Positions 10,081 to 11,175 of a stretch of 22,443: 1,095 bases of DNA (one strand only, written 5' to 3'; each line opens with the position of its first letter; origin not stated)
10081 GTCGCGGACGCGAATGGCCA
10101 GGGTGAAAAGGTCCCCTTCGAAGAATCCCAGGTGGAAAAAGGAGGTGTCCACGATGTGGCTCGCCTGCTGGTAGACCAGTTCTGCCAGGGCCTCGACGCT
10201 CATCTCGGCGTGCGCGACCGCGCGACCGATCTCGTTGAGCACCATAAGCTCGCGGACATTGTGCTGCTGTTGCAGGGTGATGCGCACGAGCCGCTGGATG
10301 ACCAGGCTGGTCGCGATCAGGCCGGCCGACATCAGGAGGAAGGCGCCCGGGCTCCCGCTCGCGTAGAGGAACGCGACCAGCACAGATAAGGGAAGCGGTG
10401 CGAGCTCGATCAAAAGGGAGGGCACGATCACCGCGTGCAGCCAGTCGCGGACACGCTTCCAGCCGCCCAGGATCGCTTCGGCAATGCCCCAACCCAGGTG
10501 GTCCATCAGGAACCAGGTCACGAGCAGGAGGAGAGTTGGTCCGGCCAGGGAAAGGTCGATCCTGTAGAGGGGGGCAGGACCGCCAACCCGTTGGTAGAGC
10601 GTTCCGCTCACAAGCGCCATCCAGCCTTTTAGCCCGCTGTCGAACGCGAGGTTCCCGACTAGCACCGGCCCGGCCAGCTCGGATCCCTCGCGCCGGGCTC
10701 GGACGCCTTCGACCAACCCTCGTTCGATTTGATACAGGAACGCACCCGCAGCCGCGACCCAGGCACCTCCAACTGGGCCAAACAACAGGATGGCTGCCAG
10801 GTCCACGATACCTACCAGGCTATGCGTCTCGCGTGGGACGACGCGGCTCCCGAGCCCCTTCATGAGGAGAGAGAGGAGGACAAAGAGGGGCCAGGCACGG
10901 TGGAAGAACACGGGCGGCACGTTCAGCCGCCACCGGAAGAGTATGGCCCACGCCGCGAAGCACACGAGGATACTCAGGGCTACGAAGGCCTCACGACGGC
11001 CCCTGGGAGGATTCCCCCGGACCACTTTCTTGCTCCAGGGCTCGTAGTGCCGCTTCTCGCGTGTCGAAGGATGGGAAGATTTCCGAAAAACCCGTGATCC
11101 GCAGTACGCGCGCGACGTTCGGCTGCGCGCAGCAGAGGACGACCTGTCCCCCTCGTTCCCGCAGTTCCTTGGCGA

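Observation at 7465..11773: Partner-switching module with a fused RsbW-like kinase + STAS antagonist and a membrane-anchored 4xGAF PP2C phosphatase, but no sigma factor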

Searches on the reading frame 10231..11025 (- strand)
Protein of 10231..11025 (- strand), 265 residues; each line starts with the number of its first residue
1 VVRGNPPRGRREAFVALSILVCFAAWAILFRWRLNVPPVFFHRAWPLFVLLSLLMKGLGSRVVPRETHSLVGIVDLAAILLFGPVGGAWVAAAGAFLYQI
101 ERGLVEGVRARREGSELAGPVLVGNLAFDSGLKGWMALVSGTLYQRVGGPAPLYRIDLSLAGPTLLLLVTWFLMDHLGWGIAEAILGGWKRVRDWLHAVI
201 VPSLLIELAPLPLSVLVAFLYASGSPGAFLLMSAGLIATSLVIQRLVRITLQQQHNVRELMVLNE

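Call 29: find_homologous_proteins(query=window:10231-11025:-, max_evalue=0.001)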
Query window:10231-11025:-: 8000 candidates shared short words with the query, none scored E <= 0.001.
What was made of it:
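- Tried and rejected: The word-indexed search with the membrane domain alone found nothing (call 29), probably because hydrophobic words swamped the candidate list.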

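Call 37: search_protein_representatives(protein=window:10231-11025:-)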
Query: 265 residues. Proteins with E-value up to 0.001 (for the whole library): 79; up to 1e-10: 55; up to 1e-30: 10. The best 79 are listed.
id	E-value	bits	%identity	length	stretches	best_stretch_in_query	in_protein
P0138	1.0e-55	205.5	50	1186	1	8-265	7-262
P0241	2.1e-40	155.3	46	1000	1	47-265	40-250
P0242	8.2e-37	143.5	42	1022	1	46-264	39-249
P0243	3.6e-35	138.1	41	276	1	7-265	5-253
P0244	7.5e-35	137.1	45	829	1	47-265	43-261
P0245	2.8e-33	131.9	40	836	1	46-265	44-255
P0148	4.2e-33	131.4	45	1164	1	46-263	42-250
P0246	2.5e-32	128.8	39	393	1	10-265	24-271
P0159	2.8e-31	125.4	42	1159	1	38-261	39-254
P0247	7.5e-31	124.0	41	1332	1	21-264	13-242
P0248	2.2e-30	122.4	38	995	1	5-263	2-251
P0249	2.6e-30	122.2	37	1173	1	10-264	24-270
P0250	3.2e-30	121.9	37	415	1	5-263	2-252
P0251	2.5e-29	119.0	37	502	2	46-264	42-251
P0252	1.0e-28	117.0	39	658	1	46-264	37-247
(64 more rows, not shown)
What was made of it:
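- Closest known: S-component-like membrane receptors. Different: It forms a very small family of 79 cluster representatives (call 37).
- Tried and rejected: The exhaustive HMMER search (call 37) replaced it.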

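Call 54: predict_structure(alignment_id=A4)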
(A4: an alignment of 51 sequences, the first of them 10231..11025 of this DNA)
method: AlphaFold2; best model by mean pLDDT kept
length: 265 residues; sequences in the alignment: 51
mean_pLDDT: 91.9   pTM: 0.89
mean pLDDT of the five models: 91.9, 91.4, 90.4, 90.0, 89.9
residues with pLDDT >= 90: 212; 70-90: 36; 50-70: 15; < 50: 2
segments of 3 or more residues with pLDDT < 50: none
pLDDT, mean of each block of 10 residues (from residue 1): 73 97 98 95 97 80 56 94 98 96 91 93 95 98 98 95 98 95 95 91 90 97 96 93 87 91 95
secondary structure, 60 per line:
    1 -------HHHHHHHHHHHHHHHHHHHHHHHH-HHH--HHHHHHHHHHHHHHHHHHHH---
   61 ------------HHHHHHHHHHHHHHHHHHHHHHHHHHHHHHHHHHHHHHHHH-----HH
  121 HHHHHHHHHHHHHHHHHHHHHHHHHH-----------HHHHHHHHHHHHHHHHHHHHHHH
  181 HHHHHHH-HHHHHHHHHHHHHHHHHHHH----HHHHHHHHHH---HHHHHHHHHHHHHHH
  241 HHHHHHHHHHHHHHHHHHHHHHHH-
elements in order: H8-31 H38-57 H73-113 H119-146 H158-187 H189-208 H213-222 H226-264
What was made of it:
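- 10240..11025 (-): N-terminal integral-membrane domain (residues 1-262), predicted to have the ECF-transporter S-component fold. AlphaFold2 model: pLDDT 91.9, pTM 0.89, 8 helices (call 54).
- On ECF-transporter S-component fold / S-component-like receptor domains: AlphaFold2 model with pLDDT 91.9 and pTM 0.89 (call 54).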

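Call 57: fold_search(model_id=the predicted structure, library=pdb)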
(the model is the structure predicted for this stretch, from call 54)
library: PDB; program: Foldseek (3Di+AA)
matches with E <= 10: 231; with E <= 0.001: 0
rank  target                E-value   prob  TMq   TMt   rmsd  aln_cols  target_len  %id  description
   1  9udv_A                2.8e-01  0.18  0.19  0.13  19.3       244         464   15  Cryo-EM structure of the human G6P transporter SLC37A2 in the presence of G6P with an asymmetric conformation. (released 2025-11-05)
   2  5kbw_A                5.6e-01  0.69  0.31  0.45  11.2       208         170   13  Crystal structure of TmRibU, the riboflavin-binding S subunit from the Thermotoga maritima ECF transporter (released 2016-06-29)
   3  8b0m                  6.7e-01  0.60  0.35  0.22   7.8       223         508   16  Cryo-EM structure of apolipoprotein N-acyltransferase Lnt from E. coli in complex with PE (C387S mutant) (released 2023-07-12)
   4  2q12                  7.7e-01  0.18  0.20  0.22  32.4       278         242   11  Crystal Structure of BAR domain of APPL1 (released 2007-08-14)
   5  9bkj_R                9.7e-01  0.13  0.20  0.19  17.6       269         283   14  Cholecystokinin 1 receptor (CCK1R) Y140A mutant, Gq chimera (mGsqi) complex (released 2024-05-22)
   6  9p92_R                1.1e+00  0.13  0.22  0.18  18.5       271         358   11  Cryo-EM structure of the PAC1nR-VIP-Gs complex (released 2025-11-19)
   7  9f63                  1.1e+00  0.08  0.19  0.14  17.2       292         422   13  Crystal structure of Saccharomyces cerevisiae pH nine-sensitive protein 1 (PNS1) (released 2024-05-15)
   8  6nwr_B                1.3e+00  0.28  0.30  0.19   9.6       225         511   17  Thioester acyl-intermediate of Apolipoprotein N-acyltransferase (Lnt) (released 2020-01-29)
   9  8q2p                  1.3e+00  0.25  0.30  0.19   8.6       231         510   14  Structure of the membrane integral lipoprotein N-acyltransferase Lnt from E. coli by using Se-MAG for the the lipid cubi (released 2024-05-15)
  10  8b0n                  1.4e+00  0.20  0.25  0.15  15.8       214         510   18  Cryo-EM structure of apolipoprotein N-acyltransferase Lnt from E. coli in complex with Lyso-PE (released 2023-07-12)
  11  6k5a_A                1.4e+00  0.06  0.14  0.10  19.8       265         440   14  Crystal structure of the E148D/R147A/F317A mutant in presence of 200 mM NaBr (released 2019-08-28)
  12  7wu3_R                1.5e+00  0.12  0.22  0.21  19.1       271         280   13  Cryo-EM structure of the adhesion GPCR ADGRF1 in complex with miniGs (released 2022-04-27)
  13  7utz_R                1.5e+00  0.10  0.20  0.12  18.3       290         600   14  Human thyrotropin analog TR1402 bound to human Thyrotropin receptor in complex with miniGs399 (composite structure) (released 2022-08-03)
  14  9bkk_R                1.6e+00  0.12  0.22  0.21  17.9       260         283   15  Cholecystokinin 1 receptor (CCK1R) sterol 7M mutant, Gq chimera (mGsqi) complex (released 2024-05-22)
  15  8rqr                  1.7e+00  0.16  0.28  0.18   8.7       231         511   16  In meso structure of apolipoprotein N-acyltransferase, Lnt, from Escherichia coli in 7.10 monoacylglycerol (released 2024-04-03)
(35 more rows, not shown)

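Call 64: search_protein_families(library=pfam, proteins=[window:10231-11025:-], max_evalue=10)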
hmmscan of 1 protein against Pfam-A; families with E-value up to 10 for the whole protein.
window:10231-11025:- (265 aa): 0 families
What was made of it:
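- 10240..11025 (-): No Pfam hit even at E<=10 (call 64).
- On ECF-transporter S-component fold / S-component-like receptor domains: The window domain has no Pfam hit at E<=10 (call 64).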
